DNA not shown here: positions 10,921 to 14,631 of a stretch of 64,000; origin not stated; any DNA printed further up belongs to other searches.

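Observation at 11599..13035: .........-type intein splitting the large terminase ATPase domain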

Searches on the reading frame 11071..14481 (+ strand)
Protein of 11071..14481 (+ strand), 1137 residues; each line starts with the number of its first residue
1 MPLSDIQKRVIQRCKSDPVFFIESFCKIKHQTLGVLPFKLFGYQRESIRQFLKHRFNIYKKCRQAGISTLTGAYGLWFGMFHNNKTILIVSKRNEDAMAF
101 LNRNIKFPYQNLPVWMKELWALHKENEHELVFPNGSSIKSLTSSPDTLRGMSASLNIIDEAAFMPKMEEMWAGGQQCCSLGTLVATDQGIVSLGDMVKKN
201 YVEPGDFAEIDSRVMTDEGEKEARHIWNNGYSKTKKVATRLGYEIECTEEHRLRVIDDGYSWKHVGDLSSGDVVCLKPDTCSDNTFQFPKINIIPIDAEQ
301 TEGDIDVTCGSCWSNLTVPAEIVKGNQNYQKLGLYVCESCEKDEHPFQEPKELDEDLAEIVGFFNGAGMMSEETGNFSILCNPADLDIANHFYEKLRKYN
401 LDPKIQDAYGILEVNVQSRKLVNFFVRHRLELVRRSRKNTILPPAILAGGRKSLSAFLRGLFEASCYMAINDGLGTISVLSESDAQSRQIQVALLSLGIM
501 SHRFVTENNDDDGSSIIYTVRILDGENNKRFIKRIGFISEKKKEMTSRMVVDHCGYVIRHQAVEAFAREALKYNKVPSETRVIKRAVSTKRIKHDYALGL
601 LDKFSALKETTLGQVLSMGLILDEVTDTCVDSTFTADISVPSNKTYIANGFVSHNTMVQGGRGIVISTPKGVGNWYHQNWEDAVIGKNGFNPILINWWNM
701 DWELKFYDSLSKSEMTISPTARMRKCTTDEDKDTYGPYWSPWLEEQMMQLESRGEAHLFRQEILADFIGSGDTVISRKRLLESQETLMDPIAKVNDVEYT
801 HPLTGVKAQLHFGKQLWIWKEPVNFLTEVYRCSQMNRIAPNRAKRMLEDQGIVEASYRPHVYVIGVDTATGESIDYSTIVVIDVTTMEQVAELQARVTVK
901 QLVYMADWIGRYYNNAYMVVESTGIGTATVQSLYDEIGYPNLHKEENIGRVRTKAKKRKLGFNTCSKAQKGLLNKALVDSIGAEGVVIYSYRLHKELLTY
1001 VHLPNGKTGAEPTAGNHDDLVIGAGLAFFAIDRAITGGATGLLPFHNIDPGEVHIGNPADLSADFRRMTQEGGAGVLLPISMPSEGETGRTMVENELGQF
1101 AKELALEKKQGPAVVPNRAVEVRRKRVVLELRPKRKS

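Call 3: search_protein_families(library=pfam, proteins=[window:11071-14481:+], max_evalue=0.1)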
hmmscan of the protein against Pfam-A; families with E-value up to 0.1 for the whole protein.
window:11071-14481:+ (1137 aa): 6 families
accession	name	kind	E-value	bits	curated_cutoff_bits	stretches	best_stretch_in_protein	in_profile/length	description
PF14890.11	Intein_splicing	-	3.2e-10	40.4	35.8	1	210-655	26-155/155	Intein splicing domain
PF03237.21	Terminase_6N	-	6.2e-10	39.5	22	2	63-184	6-128/215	Terminase large subunit, T4likevirus-type, N-terminal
PF14528.11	LAGLIDADG_3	-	9.4e-09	35.9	22.5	1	455-536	4-82/82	LAGLIDADG-like domain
PF17289.8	Terminase_6C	-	0.001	19.5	22.6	1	864-939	1-79/155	Terminase RNaseH-like domain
PF03354.21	TerL_ATPase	-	0.0017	18.5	23.7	1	40-168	10-138/178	Terminase large subunit, ATPase domain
PF11331.13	Zn_ribbon_12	-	0.088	13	27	0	307-333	7-33/45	EDR4 zinc-ribbon domain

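Call 4: search_protein_families(library=ncbifam, proteins=[window:11071-14481:+], max_evalue=0.1)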
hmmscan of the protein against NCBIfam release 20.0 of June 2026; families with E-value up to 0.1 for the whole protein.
window:11071-14481:+ (1137 aa): 9 families
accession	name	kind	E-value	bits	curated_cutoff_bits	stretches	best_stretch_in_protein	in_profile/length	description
NF038098.1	GyrA_w_intein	exception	3e-16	58.6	1850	2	361-657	243-539/1232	intein-containing DNA gyrase subunit A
NF006207.0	PRK08332.1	equivalog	4.7e-11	40.7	2400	2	352-578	1000-1228/1684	vitamin B12-dependent ribonucleotide reductase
NF003159.0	PRK04132.1-4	equivalog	2.6e-08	32.4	999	1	354-551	177-346/852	replication factor C small subunit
NF003158.0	PRK04132.1-3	equivalog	7.3e-08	30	1750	1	354-580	179-373/1437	replication factor C small subunit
TIGR01445.1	intein_Nterm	domain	9.7e-08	32.9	24.5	1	177-255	1-83/83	intein N-terminal splicing region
NF005852.0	PRK07773.1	equivalog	1.8e-06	26.6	780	1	438-563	596-721/886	replicative DNA helicase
NF003157.0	PRK04132.1-2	equivalog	2.3e-06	25.9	1103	1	349-553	164-359/864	replication factor C small subunit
TIGR01443.1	intein_Cterm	domain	0.00046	20.4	15.6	1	637-656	4-24/24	intein C-terminal splicing region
NF033889.1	termin_lrg_T7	equivalog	0.0087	14.9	150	1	48-101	24-79/500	phage terminase large subunit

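Call 5: search_protein_families(library=phrogs, proteins=[window:11071-14481:+], max_evalue=0.01)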
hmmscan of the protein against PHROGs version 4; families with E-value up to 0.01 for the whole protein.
window:11071-14481:+ (1137 aa): 14 families
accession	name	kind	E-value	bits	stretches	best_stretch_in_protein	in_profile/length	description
phrog_2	-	head and packaging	1.3e-40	140.9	2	655-1035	391-596/807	terminase large subunit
phrog_5989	-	head and packaging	2e-34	120.3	1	10-166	113-265/347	terminase large subunit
phrog_36964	-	head and packaging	1.6e-16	60.5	2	69-165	436-529/890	terminase large subunit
phrog_9666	-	unknown function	2.3e-14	53.5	1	353-664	182-495/779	-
phrog_26724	-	unknown function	1.8e-13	51.5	1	15-154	10-147/192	-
phrog_17415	-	head and packaging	1.2e-07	31.1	1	173-274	185-280/940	terminase large subunit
phrog_7579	-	head and packaging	1.6e-07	31.8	1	61-165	24-123/239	terminase large subunit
phrog_24361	-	head and packaging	2.9e-07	31.4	1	890-1029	1-136/162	terminase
phrog_9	-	head and packaging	1.8e-06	28.1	1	21-171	191-338/812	terminase large subunit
phrog_6681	-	head and packaging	7e-06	25.6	1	58-191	181-330/758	terminase large subunit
phrog_38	-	head and packaging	1.4e-05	24.9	0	856-936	543-628/760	terminase large subunit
phrog_15503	-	unknown function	9.3e-05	22.9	1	38-163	69-194/245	-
phrog_38407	-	unknown function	9.9e-05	22.4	1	860-1008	180-327/370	-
phrog_675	-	head and packaging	0.0047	16.2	0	47-171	49-172/576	terminase large subunit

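Call 8: search_dna_similar(query=window:11071-14481:+, collection=phages, mode=protein, max_rows=30)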
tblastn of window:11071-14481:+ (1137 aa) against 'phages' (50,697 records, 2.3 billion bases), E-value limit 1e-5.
Records with a match: 2697; places in all: 2705; records where one place covers at least 80% of the query: 0.
Best place of each record, by identity: <60% 2697.
By first word of the organism name: Escherichia 656; Synechococcus 378; Klebsiella 330; Vibrio 237; Salmonella 202; Shigella 89; Aeromonas 80; Acinetobacter 71; Cyanophage 61; Enterobacter 59; and 64 more.
By host as written in the record: - 572; Escherichia coli 272; Klebsiella pneumoniae 113; Synechococcus 107; Synechococcus sp. 38; Escherichia coli O157:H7 38; Salmonella enterica 29; Synechococcus sp. WH7803 28; and 584 more.
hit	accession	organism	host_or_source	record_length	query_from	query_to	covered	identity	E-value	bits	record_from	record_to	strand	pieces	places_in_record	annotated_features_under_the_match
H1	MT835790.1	Bacteriophage sp.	human fecal samples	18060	3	1002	61%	27.0%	9e-28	214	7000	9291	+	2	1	record has no annotation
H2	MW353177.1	Flavobacterium phage vB_FspM_immuto_13-6C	Flavobacterium sp. LMO8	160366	1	1042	50%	28.7%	4e-26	238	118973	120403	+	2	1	terminase large subunit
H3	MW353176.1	Flavobacterium phage vB_FspM_immuto_3-5A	Flavobacterium sp. LMO8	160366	1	1042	50%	28.7%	4e-26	237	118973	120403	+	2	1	terminase large subunit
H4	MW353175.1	Flavobacterium phage vB_FspM_immuto_2-6A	Flavobacterium sp. LMO8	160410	1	1042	50%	28.7%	4e-26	237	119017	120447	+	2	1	terminase large subunit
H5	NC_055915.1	Flavobacterium phage vB_FspM_immuto_2-6A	Flavobacterium sp. LMO8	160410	1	1042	50%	28.7%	4e-26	237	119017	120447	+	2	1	terminase large subunit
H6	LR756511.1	uncultured phage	metagenomic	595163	13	1032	48%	29.3%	9e-19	196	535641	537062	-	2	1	record has no annotation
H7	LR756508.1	uncultured phage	metagenomic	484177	13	1035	48%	29.2%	4e-30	221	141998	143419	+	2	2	record has no annotation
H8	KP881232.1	Sinorhizobium phage phiM9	Sinorhizobium meliloti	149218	11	1021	51%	27.1%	1e-12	149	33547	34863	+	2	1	putative terminase DNA packaging enzyme large subunit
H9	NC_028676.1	Sinorhizobium phage phiM9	Sinorhizobium meliloti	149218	11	1021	51%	27.1%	1e-12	149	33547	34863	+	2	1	terminase large subunit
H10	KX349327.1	Cyanophage S-RIM12_WH_07_0310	USA: Vineyard Sound, Massachusetts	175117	13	1027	47%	29.1%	2e-21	170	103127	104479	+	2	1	terminase large subunit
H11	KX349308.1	Cyanophage S-RIM12_Np_15_0310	Synechococcus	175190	13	1027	47%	29.1%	2e-21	170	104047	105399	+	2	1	terminase large subunit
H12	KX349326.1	Cyanophage S-RIM12_WH_05_0310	USA: Vineyard Sound, Massachusetts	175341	13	1027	47%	29.1%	2e-21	170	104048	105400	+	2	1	terminase large subunit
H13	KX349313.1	Cyanophage S-RIM12 isolate RW_06_0310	Synechococcus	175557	13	1027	47%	29.1%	2e-21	170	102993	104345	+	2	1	terminase large subunit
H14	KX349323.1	Cyanophage S-RIM12 isolate W1_08_0910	Synechococcus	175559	13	1027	47%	29.1%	2e-21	170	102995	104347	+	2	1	terminase large subunit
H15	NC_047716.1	Cyanophage S-RIM12 isolate RW_06_0310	Synechococcus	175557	13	1027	47%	29.1%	2e-21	170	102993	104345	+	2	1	terminase large subunit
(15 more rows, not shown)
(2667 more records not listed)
